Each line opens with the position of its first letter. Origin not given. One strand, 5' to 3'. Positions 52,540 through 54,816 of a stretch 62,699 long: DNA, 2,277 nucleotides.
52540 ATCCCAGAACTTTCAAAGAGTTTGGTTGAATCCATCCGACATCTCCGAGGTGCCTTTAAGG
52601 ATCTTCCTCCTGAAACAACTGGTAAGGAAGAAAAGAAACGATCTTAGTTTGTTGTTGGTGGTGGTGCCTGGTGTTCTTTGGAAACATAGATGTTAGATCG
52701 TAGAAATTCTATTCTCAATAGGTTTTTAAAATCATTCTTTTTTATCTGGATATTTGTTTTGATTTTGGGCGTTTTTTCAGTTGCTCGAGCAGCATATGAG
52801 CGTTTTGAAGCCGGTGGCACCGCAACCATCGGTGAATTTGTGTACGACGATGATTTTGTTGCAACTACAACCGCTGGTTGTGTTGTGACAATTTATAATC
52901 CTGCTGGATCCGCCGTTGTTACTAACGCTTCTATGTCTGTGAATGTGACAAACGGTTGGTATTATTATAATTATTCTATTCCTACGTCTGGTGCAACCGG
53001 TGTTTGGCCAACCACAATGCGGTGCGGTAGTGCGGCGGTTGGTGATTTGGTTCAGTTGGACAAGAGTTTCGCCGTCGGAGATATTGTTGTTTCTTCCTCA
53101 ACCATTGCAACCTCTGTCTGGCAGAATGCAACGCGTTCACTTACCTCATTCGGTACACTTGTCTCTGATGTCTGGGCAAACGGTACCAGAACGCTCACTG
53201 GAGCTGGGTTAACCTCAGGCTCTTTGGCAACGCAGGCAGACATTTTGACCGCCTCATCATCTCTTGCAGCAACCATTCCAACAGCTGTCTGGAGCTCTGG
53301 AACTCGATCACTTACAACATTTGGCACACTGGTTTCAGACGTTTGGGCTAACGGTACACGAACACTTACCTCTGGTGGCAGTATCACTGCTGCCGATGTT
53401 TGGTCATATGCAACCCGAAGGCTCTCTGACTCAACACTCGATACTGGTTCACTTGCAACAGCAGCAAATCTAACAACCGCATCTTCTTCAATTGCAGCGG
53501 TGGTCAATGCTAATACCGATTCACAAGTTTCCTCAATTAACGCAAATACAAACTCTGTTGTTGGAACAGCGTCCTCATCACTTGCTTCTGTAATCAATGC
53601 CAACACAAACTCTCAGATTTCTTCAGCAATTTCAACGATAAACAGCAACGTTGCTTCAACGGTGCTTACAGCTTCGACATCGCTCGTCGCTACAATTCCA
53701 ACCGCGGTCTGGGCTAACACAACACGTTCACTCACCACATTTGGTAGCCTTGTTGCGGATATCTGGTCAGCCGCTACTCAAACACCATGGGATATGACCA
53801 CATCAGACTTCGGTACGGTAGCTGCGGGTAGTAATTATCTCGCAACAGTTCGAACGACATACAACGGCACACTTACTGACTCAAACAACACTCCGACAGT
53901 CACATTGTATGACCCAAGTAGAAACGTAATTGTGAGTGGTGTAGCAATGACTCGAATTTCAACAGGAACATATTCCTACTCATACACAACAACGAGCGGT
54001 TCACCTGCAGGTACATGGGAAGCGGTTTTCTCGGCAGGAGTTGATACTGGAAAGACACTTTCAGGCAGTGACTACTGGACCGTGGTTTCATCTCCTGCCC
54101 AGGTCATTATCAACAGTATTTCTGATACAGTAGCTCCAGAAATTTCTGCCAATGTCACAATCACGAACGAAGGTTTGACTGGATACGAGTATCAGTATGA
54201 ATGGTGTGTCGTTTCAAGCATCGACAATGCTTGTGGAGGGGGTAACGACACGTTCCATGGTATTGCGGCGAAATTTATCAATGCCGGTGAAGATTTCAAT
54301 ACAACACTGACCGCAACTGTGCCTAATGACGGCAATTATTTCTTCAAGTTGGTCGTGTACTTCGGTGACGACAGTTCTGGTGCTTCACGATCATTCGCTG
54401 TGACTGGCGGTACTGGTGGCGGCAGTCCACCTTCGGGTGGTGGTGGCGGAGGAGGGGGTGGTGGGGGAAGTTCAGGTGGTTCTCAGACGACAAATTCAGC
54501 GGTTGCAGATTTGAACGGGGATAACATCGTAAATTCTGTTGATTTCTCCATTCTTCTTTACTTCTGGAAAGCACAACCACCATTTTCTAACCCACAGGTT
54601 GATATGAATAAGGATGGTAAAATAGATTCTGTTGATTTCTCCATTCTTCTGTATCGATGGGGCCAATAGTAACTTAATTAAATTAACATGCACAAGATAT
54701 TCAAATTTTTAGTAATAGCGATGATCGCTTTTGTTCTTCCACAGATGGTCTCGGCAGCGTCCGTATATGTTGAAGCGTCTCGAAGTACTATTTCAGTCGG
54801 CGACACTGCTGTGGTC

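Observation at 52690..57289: Cohesin-dockerin trio: one dockerin-bearing repeat protein followed by two membrane-anchored cohesin-like proteins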

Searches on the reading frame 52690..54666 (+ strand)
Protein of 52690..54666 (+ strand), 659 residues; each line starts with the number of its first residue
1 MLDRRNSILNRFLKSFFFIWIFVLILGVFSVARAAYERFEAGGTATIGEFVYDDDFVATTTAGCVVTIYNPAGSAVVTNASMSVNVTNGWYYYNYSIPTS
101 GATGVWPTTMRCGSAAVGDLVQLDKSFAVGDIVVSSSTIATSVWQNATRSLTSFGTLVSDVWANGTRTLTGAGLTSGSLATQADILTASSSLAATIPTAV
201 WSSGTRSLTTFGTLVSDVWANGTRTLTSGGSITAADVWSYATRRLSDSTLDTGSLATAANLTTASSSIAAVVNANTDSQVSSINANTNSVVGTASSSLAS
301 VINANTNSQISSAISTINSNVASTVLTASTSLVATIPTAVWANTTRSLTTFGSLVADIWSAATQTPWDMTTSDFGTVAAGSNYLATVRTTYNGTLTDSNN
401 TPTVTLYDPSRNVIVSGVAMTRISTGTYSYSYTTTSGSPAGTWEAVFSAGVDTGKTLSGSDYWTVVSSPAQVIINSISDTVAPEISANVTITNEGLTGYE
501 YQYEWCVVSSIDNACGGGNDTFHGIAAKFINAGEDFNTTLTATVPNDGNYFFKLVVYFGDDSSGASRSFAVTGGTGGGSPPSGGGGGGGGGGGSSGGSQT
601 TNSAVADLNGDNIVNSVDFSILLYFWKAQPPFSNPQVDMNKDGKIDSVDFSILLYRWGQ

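Call 3: search_protein_families(library=pfam, proteins=[window:52690-54666:+], max_evalue=1)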
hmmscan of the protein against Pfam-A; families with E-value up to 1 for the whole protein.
window:52690-54666:+ (659 aa): 4 families
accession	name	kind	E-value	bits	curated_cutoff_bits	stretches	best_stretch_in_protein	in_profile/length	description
PF00404.24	Dockerin_1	-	9.1e-08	32.6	22.9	2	606-653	2-52/57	Dockerin type I domain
PF01835.25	MG2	-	5.2e-07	30.4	32.8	2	400-450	34-83/96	MG2 domain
PF13202.12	EF-hand_5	-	0.17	11.9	25.9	1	636-646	7-17/25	EF hand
PF00036.39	EF-hand_1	-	0.23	11.5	25.4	0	637-654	9-26/29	EF hand domain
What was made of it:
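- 52690..54669 (+): g1: secreted dockerin-bearing cargo protein (659 aa). Pfam Dockerin_1 is above cut-off and MG2-like just below it (call 3).
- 54493..54666 (+): g1 dockerin module: two Ca-loop + helix segments (aa 607-628 and 638-659). Pfam PF00404 32.6 bits at aa 606-653 (call 3).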

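Call 4: search_protein_families(library=ncbifam, proteins=[window:52690-54666:+], max_evalue=1)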
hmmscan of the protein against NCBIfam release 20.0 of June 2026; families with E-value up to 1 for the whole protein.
window:52690-54666:+ (659 aa): 3 families
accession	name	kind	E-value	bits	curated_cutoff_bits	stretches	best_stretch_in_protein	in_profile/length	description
NF041540.1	dockerin_GC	domain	0.011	16.1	29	1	605-657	2-63/67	GC-type dockerin domain-anchored protein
TIGR01279.1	DPOR_bchN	equivalog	0.043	12.7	419.95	1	233-358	41-165/407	ferredoxin:protochlorophyllide reductase (ATP-dependent) subunit N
NF038085.1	MSMEG_6728_fam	subfamily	0.16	12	100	0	140-182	48-90/149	MSMEG_6728 family protein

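Call 8: search_solved_structures(query=window:52690-54666:+, max_evalue=10, show_alignments=3)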
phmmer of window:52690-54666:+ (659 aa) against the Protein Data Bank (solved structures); distinct sequences matched with E-value up to 10: 92 (the best 60 are shown).
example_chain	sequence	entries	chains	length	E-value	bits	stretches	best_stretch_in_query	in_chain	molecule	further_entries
2y3n_B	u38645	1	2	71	0.00091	21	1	606-658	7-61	CELLULOSOMAL FAMILY-48 PROCESSIVE GLYCOSIDE HYDROLASE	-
5kov_C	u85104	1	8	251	0.0011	20.7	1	541-617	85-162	PL-2 scFv chain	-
6vfq_A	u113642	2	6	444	0.0022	19.8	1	540-608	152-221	Protocadherin-10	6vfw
2yik_A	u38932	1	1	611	0.0026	19.5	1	602-653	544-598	ENDOGLUCANASE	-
6vg4_A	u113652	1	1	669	0.0059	18.4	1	541-608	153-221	Protocadherin-10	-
6j71_B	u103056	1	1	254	0.0091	17.7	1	524-599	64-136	anti-HER2 humanized antibody HuA21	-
9ip7_D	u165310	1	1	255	0.014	17.2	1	515-599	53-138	528 Fv from HL-type bispecific diabody Ex3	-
5yd3_A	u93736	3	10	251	0.017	16.8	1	550-614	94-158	scFv 4B08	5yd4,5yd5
5yy4_A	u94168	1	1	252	0.017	16.8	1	550-614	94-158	scFv 4B08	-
8bg4_A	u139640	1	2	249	0.018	16.7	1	555-614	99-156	pT1611 single-chain Fv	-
1p4b_L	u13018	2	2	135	0.019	16.7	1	512-594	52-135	Antibody Variable light chain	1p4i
7k5x_M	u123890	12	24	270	0.021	16.5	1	523-594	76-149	scFv20 | scFv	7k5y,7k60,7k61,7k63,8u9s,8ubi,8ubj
9udp_A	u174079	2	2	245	0.022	16.4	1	513-594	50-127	Single-chain Fv antibody of B2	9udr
9zq9_J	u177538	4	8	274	0.026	16.2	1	523-594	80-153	Ig-like domain-containing protein | mAb PL2-6 antibody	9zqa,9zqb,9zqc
5ogi_B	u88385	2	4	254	0.033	15.9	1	519-599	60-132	scFv of 9C12 antibody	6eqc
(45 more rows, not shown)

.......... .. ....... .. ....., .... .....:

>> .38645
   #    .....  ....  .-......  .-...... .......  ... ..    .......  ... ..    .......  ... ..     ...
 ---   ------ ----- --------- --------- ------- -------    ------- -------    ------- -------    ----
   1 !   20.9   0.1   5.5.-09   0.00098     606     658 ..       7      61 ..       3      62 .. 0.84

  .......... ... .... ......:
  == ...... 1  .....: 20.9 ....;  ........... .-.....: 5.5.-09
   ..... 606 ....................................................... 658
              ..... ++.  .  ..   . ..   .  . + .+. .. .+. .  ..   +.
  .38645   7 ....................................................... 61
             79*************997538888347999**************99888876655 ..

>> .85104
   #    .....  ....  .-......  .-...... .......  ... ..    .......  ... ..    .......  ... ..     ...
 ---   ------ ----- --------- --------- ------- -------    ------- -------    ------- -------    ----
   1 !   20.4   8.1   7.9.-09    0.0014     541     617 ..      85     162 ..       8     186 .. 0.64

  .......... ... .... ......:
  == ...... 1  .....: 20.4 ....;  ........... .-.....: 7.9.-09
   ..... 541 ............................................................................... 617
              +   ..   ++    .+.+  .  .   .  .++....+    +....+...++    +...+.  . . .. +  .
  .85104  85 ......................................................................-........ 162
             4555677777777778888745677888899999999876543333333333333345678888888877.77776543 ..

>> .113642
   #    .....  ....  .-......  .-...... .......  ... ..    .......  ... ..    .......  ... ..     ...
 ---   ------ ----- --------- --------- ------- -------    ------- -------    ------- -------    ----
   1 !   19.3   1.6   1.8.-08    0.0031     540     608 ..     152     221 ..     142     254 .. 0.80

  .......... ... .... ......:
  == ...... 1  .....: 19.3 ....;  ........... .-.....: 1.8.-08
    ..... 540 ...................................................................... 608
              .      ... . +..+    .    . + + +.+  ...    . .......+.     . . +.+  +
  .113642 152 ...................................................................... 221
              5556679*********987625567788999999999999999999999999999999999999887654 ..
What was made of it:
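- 54493..54666 (+): PDB dockerin hits (call 8).
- Checked: Pfam Dockerin_1 scores 32.6 bits, E=9.1e-8, above the 22.9 cut-off (call 3). phmmer finds solved dockerins (2y3n_B, 2yik_A, 1daq_A; call 8).
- Dockerin_1 is above the Pfam cut-off (call 3) and matches PDB dockerins (call 8).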

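Call 32: find_homologous_proteins(query=window:52690-54666:+, max_evalue=0.001)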
Query window:52690-54666:+ (659 aa): 463 proteins with E <= 0.001 among 8000 candidates; the best 120 are listed.
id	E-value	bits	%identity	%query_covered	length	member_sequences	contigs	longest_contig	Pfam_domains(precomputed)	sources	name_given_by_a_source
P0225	0.0e+0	1401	88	73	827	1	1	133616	PF00404.25,PF01835.26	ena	-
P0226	0.0e+0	1397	100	100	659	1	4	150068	PF00404.25,PF01835.26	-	-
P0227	8.4e-292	987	60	79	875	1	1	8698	PF00404.25,PF01835.26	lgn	-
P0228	2.5e-258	877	57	99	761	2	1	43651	PF00404.25,PF01835.26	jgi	-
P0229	9.9e-213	726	45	79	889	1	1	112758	PF00404.25,PF01835.26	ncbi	ncbi:MAG: hypothetical protein U0522_03345 [Candidatus Paceibacterota bacterium]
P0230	4.2e-202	691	47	71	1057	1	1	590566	PF00404.25,PF01835.26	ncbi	-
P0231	1.0e-199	683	50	100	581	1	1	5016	PF00404.25,PF01835.26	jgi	-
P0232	1.4e-196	673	43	73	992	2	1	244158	PF01835.26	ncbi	-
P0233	4.3e-194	665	45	78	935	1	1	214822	PF00404.25,PF01835.26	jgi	jgi:hypothetical protein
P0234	2.9e-189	649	47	71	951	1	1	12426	PF00404.25,PF01835.26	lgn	-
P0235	4.2e-185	635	61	73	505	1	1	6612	PF00404.25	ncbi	-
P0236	2.9e-181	622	48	97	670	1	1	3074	PF00404.25,PF01835.26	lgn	-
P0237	5.5e-173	595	49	79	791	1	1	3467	PF00404.25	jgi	-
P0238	1.0e-172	594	40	86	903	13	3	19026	PF00404.25,PF01835.26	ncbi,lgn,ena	-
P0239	2.1e-171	590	45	72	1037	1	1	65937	PF00404.25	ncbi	-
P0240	6.8e-169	581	45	49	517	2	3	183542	PF00404.25,PF01835.26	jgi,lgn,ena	-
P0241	9.2e-169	581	39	86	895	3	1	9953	PF00404.25,PF01835.26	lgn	-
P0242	5.6e-168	578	42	88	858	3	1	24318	PF00404.25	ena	-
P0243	4.3e-167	575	50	79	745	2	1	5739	PF00404.25,PF01835.26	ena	-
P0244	2.1e-166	573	47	95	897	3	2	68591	PF00404.25,PF00902.24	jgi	jgi:sec-independent protein translocase protein TatC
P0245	8.3e-166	571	50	68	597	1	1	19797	PF00404.25,PF01835.26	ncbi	-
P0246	1.1e-163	564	43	81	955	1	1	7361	PF00404.25,PF01835.26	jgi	-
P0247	1.7e-163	564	47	79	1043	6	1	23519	PF00404.25,PF01835.26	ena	-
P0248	8.9e-163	561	52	73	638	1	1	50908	PF00404.25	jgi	jgi:uncharacterized membrane protein YgcG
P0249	9.0e-163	561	41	97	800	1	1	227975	PF00404.25,PF01835.26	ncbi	-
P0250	9.7e-162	558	61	56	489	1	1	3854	PF00404.25,PF01835.26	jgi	jgi:hypothetical protein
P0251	7.6e-161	555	45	100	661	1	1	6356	PF00404.25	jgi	jgi:hypothetical protein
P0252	2.1e-159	550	42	79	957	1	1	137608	PF00404.25,PF01835.26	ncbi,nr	ncbi:MAG: hypothetical protein HY918_05795 [Candidatus Doudnabacteria bacterium]|nr:hypothetical pro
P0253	6.9e-159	548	44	79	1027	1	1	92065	PF00404.25,PF01835.26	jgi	-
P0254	9.6e-159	548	43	80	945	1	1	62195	PF00404.25,PF01835.26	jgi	jgi:hypothetical protein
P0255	1.6e-158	547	40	100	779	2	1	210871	PF00404.25,PF01835.26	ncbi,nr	ncbi:MAG: hypothetical protein HGA67_00250 [Candidatus Yonathbacteria bacterium]|nr:hypothetical pro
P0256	2.0e-157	544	44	74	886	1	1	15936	PF00404.25,PF01835.26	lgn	-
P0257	1.5e-156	541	42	80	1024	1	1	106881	PF00404.25,PF01835.26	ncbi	-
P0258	5.3e-155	536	44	79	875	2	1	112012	PF00404.25,PF01835.26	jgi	-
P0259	3.8e-154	533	54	74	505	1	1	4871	PF00404.25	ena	-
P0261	3.2e-150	520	54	73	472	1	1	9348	PF00404.25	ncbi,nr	ncbi:MAG: Fibronectin type domain protein, partial [Patescibacteria group bacterium]|nr:Fibronectin 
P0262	4.3e-149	516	43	95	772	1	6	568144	PF00404.25,PF01835.26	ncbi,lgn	-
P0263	4.5e-149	516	39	97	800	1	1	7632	PF00404.25,PF01835.26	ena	-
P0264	2.4e-148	514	45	70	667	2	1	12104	PF00404.25,PF01835.26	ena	-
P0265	3.1e-147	510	39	100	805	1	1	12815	PF00404.25,PF01835.26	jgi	jgi:hypothetical protein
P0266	1.2e-146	508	53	50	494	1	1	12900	PF00404.25,PF01835.26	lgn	-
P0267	3.0e-146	507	40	79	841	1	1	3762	PF00404.25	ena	-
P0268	4.3e-146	506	43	81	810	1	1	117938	PF00404.25,PF01835.26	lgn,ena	-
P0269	2.7e-145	503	41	97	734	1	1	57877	PF00404.25,PF01835.26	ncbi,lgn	-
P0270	1.0e-144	502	46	76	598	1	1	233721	PF00404.25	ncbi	-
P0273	1.3e-143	498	44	80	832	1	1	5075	PF00404.25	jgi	-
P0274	1.4e-143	498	47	79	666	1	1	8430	PF00404.25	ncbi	-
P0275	1.5e-142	494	44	65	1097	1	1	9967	PF00404.25,PF01835.26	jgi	jgi:hypothetical protein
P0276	2.0e-142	494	49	61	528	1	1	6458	PF00404.25,PF01835.26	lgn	-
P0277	1.6e-141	491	39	94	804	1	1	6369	PF00404.25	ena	-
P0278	4.1e-141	490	36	79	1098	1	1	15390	PF00404.25,PF01835.26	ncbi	-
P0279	4.2e-141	490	37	98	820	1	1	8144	PF00404.25,PF01835.26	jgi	-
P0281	7.0e-140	486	42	94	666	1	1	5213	PF00404.25,PF01835.26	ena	-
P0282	1.9e-139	484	48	54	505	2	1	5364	PF00404.25,PF13860.13,PF01835.26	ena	-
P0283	2.9e-139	484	42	80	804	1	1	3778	PF00404.25,PF01835.26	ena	-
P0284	4.6e-139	483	39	68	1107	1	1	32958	PF00404.25,PF01835.26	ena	-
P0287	1.8e-138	481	46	56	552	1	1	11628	PF00404.25,PF01835.26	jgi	jgi:hypothetical protein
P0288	1.6e-137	478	44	98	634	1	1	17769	PF00404.25,PF01835.26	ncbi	-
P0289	2.2e-137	477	37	98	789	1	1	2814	PF00404.25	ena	-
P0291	1.5e-136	475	41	98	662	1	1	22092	PF00404.25,PF01835.26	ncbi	-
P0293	5.7e-136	473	40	84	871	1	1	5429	PF00404.25,PF01835.26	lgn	-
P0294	4.4e-134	466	41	97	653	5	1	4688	PF00404.25,PF01835.26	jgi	-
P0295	1.8e-133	464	40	97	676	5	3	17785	PF00404.25,PF01835.26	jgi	jgi:hypothetical protein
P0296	1.9e-133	464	47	37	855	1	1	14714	PF00404.25,PF01835.26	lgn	-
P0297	8.9e-133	462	45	70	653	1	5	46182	PF00404.25,PF01835.26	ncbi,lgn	-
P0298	1.4e-132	461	41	99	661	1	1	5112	PF00404.25,PF01835.26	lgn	-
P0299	1.7e-132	461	40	95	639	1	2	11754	PF00404.25,PF01835.26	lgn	-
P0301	5.1e-132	460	45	70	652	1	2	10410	PF00404.25,PF01835.26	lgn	-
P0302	2.2e-131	458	42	80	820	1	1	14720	PF00404.25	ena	-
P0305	3.1e-130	454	56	64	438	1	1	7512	PF00404.25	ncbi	-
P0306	7.7e-130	452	50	71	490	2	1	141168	PF00404.25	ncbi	-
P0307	1.3e-129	452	42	79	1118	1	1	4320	PF00404.25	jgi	jgi:nitric oxide synthase oxygenase domain/subunit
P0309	2.2e-129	451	39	80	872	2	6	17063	PF00404.25,PF01835.26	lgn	-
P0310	4.4e-129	450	42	97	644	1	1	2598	PF00404.25,PF01835.26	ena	-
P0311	2.1e-128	448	38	76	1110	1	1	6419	PF00404.25,PF01835.26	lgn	-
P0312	5.4e-128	446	54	56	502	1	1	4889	PF00404.25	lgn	-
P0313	5.7e-128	446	39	79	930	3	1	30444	PF00404.25,PF01835.26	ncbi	-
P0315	2.9e-127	444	38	100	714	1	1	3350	PF00404.25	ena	-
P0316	1.6e-126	441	39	97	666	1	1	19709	PF00404.25,PF01835.26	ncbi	-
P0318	7.2e-125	436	41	97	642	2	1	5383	PF00404.25,PF01835.26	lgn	-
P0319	9.2e-125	436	41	83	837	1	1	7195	PF00404.25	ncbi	-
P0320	3.5e-124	434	62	50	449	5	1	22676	PF00404.25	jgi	jgi:hypothetical protein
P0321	3.3e-123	431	49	66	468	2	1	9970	PF00404.25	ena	-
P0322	1.3e-122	429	45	52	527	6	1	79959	PF00404.25,PF01835.26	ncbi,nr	ncbi:MAG: hypothetical protein KBC26_02460 [Candidatus Pacebacteria bacterium]|nr:hypothetical prote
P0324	6.1e-121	423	42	83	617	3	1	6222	PF00404.25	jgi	jgi:hypothetical protein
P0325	1.9e-120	421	39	71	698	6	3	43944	PF00404.25,PF01835.26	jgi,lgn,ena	-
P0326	2.1e-120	421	45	49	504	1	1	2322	PF00404.25,PF01835.26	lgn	-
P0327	2.9e-120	421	40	98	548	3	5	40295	PF00404.25,PF13860.13,PF01835.26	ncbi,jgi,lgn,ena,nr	ncbi:MAG TPA: hypothetical protein PK367_01880 [Candidatus Paceibacterota bacterium]|nr:hypothetical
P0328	7.8e-120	419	52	54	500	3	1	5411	PF00404.25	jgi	jgi:uncharacterized membrane protein YgcG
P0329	8.3e-120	419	37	100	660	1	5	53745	PF00404.25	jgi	jgi:hypothetical protein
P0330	2.4e-119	418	56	54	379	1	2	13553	PF00404.25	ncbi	-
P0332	2.8e-118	414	41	71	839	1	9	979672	PF00404.25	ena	-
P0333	4.2e-118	414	38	97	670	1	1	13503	PF00404.25,PF01835.26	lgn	-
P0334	3.8e-117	410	39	95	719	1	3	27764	PF00404.25,PF01835.26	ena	-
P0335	1.4e-116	409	39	98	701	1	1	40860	PF00404.25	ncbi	-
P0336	2.1e-116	408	38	98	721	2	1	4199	PF00404.25,PF01835.26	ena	-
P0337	2.1e-115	405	53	59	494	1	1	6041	PF00404.25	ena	-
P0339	1.9e-113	398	34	81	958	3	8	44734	PF00404.25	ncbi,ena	-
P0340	2.9e-113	398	40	79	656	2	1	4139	PF00404.25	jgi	jgi:hypothetical protein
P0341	4.8e-113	397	37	77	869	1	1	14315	PF00404.25,PF01835.26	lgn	-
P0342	1.1e-112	396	53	59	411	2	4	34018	PF00404.25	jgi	jgi:hypothetical protein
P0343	1.6e-112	395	34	96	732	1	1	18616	PF00404.25,PF18998.7,PF01835.26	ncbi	ncbi:MAG: InlB B-repeat-containing protein [Minisyncoccia bacterium]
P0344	1.6e-112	395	49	71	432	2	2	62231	PF00404.25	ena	-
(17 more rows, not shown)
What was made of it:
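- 52690..54669 (+): The family has 463 relatives of 379-1118 aa, nearly all with PF00404 (call 32).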

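Call 47: search_protein_families(library=phrogs, proteins=[window:52690-54666:+], max_evalue=0.01)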
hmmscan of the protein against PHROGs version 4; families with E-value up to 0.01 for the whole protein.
window:52690-54666:+ (659 aa): 0 families

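Call 48: search_protein_families(library=padloc, proteins=[window:52690-54666:+], max_evalue=0.01)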
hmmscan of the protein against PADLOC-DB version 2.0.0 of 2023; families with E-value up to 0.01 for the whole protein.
window:52690-54666:+ (659 aa): 0 families

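Call 75: search_protein_families(library=pfam, proteins=[P0244], max_evalue=1)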
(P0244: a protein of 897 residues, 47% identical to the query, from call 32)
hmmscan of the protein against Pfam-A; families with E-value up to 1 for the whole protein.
P0244 (897 aa): 6 families
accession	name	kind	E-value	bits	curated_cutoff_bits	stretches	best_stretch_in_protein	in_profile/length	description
PF00902.23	TatC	-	1.4e-35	123.4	25.1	1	15-220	3-208/208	Sec-independent protein translocase protein (TatC)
PF00404.24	Dockerin_1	-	2.5e-09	37.7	22.9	1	843-890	2-52/57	Dockerin type I domain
PF01835.25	MG2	-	2.9e-05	24.8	32.8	1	624-673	34-82/96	MG2 domain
PF23335.1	Beta-prop_IFT80_2nd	-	0.014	14.6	27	1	409-463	198-252/287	IFT80 second beta-propeller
PF21510.3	PirA-like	-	0.018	15.8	27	1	704-787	21-91/95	PirA-like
PF12612.13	TFCD_C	-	0.12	12.6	22.4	0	392-443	81-132/187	Tubulin folding cofactor D C terminal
